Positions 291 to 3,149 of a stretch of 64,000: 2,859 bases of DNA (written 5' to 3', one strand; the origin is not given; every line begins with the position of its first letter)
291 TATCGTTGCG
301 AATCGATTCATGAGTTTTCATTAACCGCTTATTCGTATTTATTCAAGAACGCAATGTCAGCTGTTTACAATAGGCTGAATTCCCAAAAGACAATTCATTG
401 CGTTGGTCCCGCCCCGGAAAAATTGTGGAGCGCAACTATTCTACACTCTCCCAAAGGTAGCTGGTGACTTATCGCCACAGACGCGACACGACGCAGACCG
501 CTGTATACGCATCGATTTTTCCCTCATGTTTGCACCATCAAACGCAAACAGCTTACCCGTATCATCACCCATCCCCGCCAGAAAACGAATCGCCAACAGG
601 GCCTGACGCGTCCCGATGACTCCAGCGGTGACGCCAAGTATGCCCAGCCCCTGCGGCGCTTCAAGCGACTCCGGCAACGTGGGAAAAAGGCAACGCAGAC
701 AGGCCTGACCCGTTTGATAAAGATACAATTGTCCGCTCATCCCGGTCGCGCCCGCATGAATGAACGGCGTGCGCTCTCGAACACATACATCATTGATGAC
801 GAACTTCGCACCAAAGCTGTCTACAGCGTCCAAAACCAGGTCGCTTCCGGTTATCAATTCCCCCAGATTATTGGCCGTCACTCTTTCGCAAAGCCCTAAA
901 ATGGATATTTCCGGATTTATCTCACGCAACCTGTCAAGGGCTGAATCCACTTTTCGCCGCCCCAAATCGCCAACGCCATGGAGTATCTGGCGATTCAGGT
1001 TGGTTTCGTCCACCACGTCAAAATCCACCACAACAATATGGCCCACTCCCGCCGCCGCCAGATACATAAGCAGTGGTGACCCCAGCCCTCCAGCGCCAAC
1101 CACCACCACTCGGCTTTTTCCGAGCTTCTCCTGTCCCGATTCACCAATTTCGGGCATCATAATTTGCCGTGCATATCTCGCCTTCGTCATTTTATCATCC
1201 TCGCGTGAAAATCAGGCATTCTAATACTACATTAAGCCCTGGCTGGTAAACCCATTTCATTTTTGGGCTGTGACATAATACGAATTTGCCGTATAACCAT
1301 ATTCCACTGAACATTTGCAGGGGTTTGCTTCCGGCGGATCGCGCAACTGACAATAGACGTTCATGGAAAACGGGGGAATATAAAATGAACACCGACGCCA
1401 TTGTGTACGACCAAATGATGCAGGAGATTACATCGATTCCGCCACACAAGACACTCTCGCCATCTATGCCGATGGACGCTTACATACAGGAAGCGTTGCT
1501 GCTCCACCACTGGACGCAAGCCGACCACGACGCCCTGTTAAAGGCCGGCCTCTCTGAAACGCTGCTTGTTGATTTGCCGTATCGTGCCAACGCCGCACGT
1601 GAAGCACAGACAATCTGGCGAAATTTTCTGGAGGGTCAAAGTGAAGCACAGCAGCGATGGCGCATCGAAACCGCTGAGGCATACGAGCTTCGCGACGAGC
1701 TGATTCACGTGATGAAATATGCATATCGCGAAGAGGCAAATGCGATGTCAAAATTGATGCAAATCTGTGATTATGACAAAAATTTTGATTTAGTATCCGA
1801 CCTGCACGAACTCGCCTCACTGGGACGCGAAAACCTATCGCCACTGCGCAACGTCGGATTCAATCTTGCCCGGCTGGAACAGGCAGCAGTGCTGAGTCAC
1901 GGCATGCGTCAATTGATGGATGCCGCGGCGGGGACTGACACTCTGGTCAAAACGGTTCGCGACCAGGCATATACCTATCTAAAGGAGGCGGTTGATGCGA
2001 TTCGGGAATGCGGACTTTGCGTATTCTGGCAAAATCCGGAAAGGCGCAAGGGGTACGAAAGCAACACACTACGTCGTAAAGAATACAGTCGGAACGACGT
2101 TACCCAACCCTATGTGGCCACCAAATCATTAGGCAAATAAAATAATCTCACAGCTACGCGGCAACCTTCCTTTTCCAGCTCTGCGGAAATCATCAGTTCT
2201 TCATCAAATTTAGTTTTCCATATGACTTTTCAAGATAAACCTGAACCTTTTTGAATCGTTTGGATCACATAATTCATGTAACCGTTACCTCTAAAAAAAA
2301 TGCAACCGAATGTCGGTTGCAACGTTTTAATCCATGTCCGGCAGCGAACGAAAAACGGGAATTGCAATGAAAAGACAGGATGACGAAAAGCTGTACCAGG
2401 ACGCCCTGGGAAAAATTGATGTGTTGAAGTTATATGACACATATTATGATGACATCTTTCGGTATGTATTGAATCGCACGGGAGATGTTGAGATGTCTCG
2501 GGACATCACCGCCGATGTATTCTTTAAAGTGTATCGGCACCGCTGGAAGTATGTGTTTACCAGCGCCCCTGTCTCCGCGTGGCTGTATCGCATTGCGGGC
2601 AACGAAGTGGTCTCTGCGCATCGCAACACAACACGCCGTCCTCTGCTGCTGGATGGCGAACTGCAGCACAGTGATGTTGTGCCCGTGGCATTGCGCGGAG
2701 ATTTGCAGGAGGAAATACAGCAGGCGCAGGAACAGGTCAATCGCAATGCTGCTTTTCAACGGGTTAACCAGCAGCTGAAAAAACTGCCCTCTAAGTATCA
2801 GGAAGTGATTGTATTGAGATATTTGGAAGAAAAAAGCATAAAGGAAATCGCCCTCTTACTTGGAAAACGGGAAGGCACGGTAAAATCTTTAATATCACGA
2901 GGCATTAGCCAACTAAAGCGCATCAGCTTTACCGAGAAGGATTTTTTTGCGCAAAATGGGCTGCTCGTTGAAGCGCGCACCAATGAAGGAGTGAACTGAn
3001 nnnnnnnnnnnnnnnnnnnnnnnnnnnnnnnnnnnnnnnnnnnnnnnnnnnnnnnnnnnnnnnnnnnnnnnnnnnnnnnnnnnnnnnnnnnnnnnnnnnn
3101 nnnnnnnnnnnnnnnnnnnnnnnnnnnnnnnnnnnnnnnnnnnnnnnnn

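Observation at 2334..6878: ECF sigma / anti-sigma pair whose anti-sigma carries an extracytoplasmic CBM-like sensor, next to a secreted paralog and a GH3 enzyme (SigI/RsgI-like polysaccharide sensing?)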

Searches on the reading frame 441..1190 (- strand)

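Call 3: search_protein_families(library=pfam, proteins=[window:441-1190:-], max_evalue=0.01)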
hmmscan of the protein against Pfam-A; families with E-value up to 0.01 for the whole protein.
window:441-1190:- (249 aa): 3 families
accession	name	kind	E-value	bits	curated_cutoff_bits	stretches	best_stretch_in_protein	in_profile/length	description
PF00899.27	ThiF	-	8.3e-72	241.6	28.1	1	6-237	1-238/238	ThiF family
PF03435.24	Sacchrp_dh_NADP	-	0.001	19.8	25.1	0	28-145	1-97/129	Saccharopine dehydrogenase NADP binding domain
PF01488.26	Shikimate_DH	-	0.007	16.9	24.3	0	19-56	6-43/138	Shikimate / quinate 5-dehydrogenase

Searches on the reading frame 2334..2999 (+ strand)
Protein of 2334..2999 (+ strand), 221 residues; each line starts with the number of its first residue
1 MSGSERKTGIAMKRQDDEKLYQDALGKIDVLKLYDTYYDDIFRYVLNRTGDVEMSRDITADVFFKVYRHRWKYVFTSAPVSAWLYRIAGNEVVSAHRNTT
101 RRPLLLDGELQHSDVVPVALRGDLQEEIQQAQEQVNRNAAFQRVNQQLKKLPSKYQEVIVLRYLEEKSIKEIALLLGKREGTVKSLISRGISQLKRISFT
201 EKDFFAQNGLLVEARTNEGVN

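Call 3: search_protein_families(library=pfam, proteins=[window:2334-2999:+], max_evalue=0.01)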
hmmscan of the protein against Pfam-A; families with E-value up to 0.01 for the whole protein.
window:2334-2999:+ (221 aa): 4 families
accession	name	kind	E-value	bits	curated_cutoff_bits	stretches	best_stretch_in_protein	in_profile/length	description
PF08281.18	Sigma70_r4_2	-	1.3e-15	57.2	25.7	1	143-194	3-54/54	Sigma-70, region 4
PF04545.22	Sigma70_r4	-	1.5e-10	40.9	24.1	1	148-195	2-49/50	Sigma-70, region 4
PF04542.20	Sigma70_r2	-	1.7e-09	37.8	24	1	33-101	1-70/71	Sigma-70 region 2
PF02050.21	FliJ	-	0.0077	16.9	28.4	0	122-180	55-111/123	Flagellar FliJ protein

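Call 4: search_protein_families(library=ncbifam, proteins=[window:2334-2999:+], max_evalue=0.01)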
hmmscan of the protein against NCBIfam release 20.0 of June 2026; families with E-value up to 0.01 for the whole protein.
window:2334-2999:+ (221 aa): 80 families (the best 25 are shown)
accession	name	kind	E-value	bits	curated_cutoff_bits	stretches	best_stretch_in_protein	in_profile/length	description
TIGR02952.1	Sig70_famx2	equivalog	6.1e-27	94.6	206.45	1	32-196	15-168/170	ECF subfamily RNA polymerase sigma factor, BldN family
NF007223.0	PRK09641.1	equivalog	2.2e-24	86.3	209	1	32-196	22-182/187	RNA polymerase sigma factor SigW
TIGR02950.1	SigM_subfam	subfamily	6.2e-24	84.6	147.95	1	32-197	4-157/159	RNA polymerase sigma factor, SigM family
TIGR02937.1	sigma70-ECF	superfamily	2.7e-23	82.4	42.9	1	32-196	5-163/165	sigma-70 family RNA polymerase sigma factor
TIGR02948.1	SigW_bacill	equivalog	1.2e-21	77.7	243.1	1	32-196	22-182/187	RNA polymerase sigma factor SigW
TIGR02985.1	Sig70_bacteroi1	subfamily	1.5e-21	77.3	126.4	1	32-195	5-159/162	RNA polymerase sigma-70 factor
NF006930.0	PRK09415.1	subfamily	3.9e-20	72.4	198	1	32-196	20-173/179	RNA polymerase factor sigma C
TIGR02983.1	SigE-fam_strep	subfamily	1.2e-19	70.8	141.55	1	32-196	10-156/162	SigE family RNA polymerase sigma factor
NF009166.1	PRK12513.1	equivalog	3.4e-19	69.3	206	1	32-196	26-184/193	RNA polymerase sigma factor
TIGR02984.1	Sig-70_plancto1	subfamily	1.4e-18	67.1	183.75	1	53-197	35-187/189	RNA polymerase sigma-70 factor, Planctomycetaceae-specific subfamily 1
NF007216.0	PRK09638.1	equivalog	8.1e-17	61.6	194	1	16-196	4-172/180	RNA polymerase sigma factor SigY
NF058625.1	sigma_PG0214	equivalog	1.6e-16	60.4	130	1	37-194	13-157/170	GFO_1088 family ECF-type sigma factor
NF007227.0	PRK09645.1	subfamily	2e-16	60.4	202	1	31-196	16-168/177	sigma-70 family RNA polymerase sigma factor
NF008891.0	PRK11924.1-5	subfamily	1.3e-15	57.9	259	1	30-197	5-162/171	RNA polymerase sigma factor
NF009171.0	PRK12518.1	equivalog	1.7e-15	57.3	208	1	32-196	31-182/191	RNA polymerase sigma factor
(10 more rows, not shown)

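Call 75: search_solved_structures(query=window:2367-2999:+, max_evalue=0.00001)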
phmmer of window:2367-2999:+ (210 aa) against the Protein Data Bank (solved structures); distinct sequences matched with E-value up to 0.00001: 10.
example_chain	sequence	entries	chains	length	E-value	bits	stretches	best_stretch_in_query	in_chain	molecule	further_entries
5wuq_A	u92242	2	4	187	8.3e-15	58.4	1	21-185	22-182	ECF RNA polymerase sigma factor SigW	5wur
6dxo_A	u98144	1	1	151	2.4e-13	53.6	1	21-84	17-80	RNA polymerase ECF-subfamily sigma factor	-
6dv9_F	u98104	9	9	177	1.4e-10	44.6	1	21-183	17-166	ECF RNA polymerase sigma factor SigL | RNA polymerase sigma factor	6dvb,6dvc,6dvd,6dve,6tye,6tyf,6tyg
6in7_B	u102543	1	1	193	1.1e-07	35.2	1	25-179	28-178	RNA polymerase sigma-H factor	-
6jhe_A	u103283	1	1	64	1.2e-07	35.1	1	132-185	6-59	ECF RNA polymerase sigma factor SigW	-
8z6g_B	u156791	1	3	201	1.2e-07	35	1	25-180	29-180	RNA polymerase sigma factor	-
9m9d_F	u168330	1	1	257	1.6e-06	31.4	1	25-184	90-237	ECF RNA polymerase sigma factor SigE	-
9m9e_F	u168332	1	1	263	1.7e-06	31.3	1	25-184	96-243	ECF RNA polymerase sigma factor SigE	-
9m98_F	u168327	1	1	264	1.7e-06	31.2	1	25-184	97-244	ECF RNA polymerase sigma factor SigE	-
5zx2_F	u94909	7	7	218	3.6e-06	30.2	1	17-186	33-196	ECF RNA polymerase sigma factor SigH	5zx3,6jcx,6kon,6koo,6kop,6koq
